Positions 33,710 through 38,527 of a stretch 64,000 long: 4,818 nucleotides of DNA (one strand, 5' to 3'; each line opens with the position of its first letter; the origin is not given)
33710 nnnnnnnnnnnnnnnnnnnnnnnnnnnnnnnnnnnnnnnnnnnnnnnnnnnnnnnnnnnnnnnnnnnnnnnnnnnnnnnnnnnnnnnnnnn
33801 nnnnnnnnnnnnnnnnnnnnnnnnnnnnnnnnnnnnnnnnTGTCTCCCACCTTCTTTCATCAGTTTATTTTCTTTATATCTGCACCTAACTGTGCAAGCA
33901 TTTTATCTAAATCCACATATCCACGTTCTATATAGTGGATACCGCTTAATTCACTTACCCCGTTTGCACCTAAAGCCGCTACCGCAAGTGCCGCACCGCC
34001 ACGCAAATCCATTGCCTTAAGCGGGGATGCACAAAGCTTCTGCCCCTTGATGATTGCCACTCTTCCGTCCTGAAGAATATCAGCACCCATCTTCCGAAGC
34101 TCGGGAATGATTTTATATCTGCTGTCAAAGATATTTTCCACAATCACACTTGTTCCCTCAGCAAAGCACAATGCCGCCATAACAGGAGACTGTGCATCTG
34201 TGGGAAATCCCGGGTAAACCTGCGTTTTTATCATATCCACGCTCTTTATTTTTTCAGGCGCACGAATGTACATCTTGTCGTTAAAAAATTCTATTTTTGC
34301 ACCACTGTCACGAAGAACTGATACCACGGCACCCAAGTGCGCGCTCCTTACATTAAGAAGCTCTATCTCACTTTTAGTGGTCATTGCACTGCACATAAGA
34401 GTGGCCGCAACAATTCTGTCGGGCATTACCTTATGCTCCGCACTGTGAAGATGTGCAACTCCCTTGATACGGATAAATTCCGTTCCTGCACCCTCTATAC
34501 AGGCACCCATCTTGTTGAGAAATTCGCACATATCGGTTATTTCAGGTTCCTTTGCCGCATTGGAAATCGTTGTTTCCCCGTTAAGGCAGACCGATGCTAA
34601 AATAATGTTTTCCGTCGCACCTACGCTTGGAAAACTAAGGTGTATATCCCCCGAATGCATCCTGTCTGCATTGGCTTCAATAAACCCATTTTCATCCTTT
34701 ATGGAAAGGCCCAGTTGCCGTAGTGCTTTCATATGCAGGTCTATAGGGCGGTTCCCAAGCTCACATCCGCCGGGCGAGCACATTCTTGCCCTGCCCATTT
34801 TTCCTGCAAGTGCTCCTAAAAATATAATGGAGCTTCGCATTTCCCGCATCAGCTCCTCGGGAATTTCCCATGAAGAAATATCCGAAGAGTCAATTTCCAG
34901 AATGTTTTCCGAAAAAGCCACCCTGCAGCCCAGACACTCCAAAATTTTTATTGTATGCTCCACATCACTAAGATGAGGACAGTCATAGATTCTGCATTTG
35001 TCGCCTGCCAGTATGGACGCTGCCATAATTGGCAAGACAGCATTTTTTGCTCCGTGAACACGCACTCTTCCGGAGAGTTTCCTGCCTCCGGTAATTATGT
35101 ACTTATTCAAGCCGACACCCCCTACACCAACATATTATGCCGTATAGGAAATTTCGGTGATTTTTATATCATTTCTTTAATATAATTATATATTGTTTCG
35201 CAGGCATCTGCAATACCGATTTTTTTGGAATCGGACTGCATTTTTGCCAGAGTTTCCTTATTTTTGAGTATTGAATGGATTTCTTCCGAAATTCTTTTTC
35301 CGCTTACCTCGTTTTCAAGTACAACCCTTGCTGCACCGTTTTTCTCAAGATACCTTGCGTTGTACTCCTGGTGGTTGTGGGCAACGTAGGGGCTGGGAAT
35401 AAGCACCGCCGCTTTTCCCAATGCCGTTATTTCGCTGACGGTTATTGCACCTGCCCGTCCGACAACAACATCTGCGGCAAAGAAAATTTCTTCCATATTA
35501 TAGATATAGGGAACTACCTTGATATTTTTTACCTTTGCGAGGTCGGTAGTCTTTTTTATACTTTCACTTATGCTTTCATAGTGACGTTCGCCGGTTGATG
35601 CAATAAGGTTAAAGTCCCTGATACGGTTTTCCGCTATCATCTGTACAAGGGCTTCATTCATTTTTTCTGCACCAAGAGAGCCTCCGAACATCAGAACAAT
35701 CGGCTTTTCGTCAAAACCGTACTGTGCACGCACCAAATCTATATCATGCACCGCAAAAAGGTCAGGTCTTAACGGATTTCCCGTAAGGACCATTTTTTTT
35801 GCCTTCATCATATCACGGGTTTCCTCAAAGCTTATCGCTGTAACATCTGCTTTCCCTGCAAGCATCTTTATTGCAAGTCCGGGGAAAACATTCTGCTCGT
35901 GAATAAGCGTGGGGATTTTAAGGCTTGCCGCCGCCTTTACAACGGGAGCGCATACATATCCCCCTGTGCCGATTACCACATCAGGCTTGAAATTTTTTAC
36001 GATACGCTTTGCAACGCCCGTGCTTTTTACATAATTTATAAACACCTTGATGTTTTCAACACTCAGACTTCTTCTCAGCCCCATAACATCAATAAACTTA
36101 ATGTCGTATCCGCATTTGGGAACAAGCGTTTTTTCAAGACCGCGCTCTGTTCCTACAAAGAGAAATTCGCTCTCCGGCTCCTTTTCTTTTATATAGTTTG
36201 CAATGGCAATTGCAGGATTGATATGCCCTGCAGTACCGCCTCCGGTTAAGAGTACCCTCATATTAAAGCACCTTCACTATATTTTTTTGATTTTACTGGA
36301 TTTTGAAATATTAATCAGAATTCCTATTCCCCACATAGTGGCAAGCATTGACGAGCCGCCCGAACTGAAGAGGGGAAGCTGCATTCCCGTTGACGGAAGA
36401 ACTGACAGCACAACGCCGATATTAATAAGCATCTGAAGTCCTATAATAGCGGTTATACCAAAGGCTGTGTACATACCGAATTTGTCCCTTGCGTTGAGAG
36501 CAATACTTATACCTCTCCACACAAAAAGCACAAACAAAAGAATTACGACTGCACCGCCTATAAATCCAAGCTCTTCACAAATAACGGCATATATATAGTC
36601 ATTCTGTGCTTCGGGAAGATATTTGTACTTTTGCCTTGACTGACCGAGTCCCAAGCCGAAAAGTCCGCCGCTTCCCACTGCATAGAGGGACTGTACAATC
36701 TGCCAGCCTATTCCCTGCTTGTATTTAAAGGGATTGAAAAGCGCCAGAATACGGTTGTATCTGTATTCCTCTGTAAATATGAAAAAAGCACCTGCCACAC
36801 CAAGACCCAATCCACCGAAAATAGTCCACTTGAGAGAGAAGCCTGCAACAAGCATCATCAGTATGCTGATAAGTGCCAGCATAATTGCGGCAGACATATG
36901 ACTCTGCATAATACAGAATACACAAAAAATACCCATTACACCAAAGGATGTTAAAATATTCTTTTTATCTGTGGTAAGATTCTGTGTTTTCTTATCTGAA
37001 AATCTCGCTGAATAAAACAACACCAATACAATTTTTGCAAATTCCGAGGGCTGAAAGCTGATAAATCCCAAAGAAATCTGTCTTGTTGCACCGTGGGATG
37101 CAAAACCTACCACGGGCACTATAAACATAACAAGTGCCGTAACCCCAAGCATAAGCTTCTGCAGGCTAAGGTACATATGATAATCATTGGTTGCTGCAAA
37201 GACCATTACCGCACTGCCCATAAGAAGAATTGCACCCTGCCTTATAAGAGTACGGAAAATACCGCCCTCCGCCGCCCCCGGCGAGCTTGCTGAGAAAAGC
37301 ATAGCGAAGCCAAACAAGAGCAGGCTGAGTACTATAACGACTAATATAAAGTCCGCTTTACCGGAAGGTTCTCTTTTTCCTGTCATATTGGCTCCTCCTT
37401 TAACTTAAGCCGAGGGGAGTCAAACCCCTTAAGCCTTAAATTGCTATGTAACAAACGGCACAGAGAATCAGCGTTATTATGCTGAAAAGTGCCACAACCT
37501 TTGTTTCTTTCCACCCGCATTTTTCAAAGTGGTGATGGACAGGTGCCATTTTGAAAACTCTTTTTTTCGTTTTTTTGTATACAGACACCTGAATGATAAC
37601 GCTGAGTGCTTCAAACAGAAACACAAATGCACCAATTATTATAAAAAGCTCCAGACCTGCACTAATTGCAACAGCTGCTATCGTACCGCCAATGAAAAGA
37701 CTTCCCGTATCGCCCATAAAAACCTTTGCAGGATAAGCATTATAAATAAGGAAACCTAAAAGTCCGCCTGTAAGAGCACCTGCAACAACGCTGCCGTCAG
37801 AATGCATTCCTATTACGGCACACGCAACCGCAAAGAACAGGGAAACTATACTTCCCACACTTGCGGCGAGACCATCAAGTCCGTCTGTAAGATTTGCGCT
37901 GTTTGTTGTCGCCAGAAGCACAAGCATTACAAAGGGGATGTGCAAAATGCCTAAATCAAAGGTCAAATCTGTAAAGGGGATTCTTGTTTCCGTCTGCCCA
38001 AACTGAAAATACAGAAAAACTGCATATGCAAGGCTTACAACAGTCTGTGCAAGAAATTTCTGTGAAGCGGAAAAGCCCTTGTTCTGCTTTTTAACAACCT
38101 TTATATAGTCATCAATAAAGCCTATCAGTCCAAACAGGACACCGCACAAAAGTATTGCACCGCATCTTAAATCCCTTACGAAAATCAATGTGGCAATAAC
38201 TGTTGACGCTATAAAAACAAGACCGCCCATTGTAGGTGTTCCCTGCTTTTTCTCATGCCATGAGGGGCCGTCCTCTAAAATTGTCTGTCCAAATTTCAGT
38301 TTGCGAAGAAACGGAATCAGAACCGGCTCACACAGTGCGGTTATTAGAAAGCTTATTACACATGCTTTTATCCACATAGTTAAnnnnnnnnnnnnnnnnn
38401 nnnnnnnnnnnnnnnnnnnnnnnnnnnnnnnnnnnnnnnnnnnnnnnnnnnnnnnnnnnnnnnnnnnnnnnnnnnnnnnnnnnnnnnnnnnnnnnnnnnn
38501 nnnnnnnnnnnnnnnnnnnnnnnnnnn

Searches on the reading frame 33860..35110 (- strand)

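Call 7: search_protein_families(library=pfam, proteins=[window:33860-35110:-], max_evalue=0.001)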
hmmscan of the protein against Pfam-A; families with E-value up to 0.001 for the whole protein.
window:33860-35110:- (416 aa): 1 family
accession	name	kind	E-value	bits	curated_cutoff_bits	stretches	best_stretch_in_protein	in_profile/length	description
PF00275.25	EPSP_synthase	-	6.5e-84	282.5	22.8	1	7-401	2-413/417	EPSP synthase (3-phosphoshikimate 1-carboxyvinyltransferase)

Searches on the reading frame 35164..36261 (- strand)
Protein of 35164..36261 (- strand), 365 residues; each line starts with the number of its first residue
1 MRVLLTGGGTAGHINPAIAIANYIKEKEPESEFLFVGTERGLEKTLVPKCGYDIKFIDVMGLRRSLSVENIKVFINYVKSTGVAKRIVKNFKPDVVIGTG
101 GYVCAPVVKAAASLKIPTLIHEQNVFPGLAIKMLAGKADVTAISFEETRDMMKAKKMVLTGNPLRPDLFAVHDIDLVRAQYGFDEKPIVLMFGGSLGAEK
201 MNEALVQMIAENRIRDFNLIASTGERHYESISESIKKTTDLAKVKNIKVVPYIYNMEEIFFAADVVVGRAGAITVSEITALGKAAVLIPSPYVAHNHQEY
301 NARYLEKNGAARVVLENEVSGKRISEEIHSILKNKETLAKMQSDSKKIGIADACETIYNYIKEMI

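Call 7: search_protein_families(library=pfam, proteins=[window:35164-36261:-], max_evalue=0.001)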
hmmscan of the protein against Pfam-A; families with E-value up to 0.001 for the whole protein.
window:35164-36261:- (365 aa): 3 families
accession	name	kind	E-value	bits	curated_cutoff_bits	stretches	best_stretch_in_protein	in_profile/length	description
PF04101.22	Glyco_tran_28_C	-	1.4e-39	136.2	22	1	188-355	1-164/166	Glycosyltransferase family 28 C-terminal domain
PF03033.26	Glyco_transf_28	-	7.1e-37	127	26.2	1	3-140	1-136/139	Glycosyltransferase family 28 N-terminal domain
PF00534.26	Glycos_transf_1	-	2e-05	24.7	26.4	1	175-347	3-171/172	Glycosyl transferases group 1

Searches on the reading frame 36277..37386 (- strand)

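Call 7: search_protein_families(library=pfam, proteins=[window:36277-37386:-], max_evalue=0.001)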
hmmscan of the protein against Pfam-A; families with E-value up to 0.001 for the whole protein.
window:36277-37386:- (369 aa): 1 family
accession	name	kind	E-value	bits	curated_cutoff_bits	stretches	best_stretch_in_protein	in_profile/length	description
PF01098.24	FTSW_RODA_SPOVE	-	2.4e-88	297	26.4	1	15-365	3-355/356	Cell cycle protein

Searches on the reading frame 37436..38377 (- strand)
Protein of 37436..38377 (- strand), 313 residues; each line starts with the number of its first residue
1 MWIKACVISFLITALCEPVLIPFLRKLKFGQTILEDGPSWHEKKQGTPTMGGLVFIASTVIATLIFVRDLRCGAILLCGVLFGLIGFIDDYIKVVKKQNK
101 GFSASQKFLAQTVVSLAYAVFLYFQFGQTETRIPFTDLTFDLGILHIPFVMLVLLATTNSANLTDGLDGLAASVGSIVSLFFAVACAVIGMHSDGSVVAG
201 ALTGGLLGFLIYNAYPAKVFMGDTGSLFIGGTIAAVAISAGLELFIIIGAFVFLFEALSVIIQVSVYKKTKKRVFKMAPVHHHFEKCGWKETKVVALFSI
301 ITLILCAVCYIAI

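Call 7: search_protein_families(library=pfam, proteins=[window:37436-38377:-], max_evalue=0.001)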
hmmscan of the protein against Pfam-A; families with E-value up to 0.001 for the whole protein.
window:37436-38377:- (313 aa): 2 families
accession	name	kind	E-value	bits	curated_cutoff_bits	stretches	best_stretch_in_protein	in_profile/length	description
PF00953.26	Glycos_transf_4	-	7.9e-37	127.1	27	1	74-239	3-158/160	Glycosyl transferase family 4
PF10555.14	MraY_sig1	-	4.3e-06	26.4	20.1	1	44-56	1-13/13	Phospho-N-acetylmuramoyl-pentapeptide-transferase signature 1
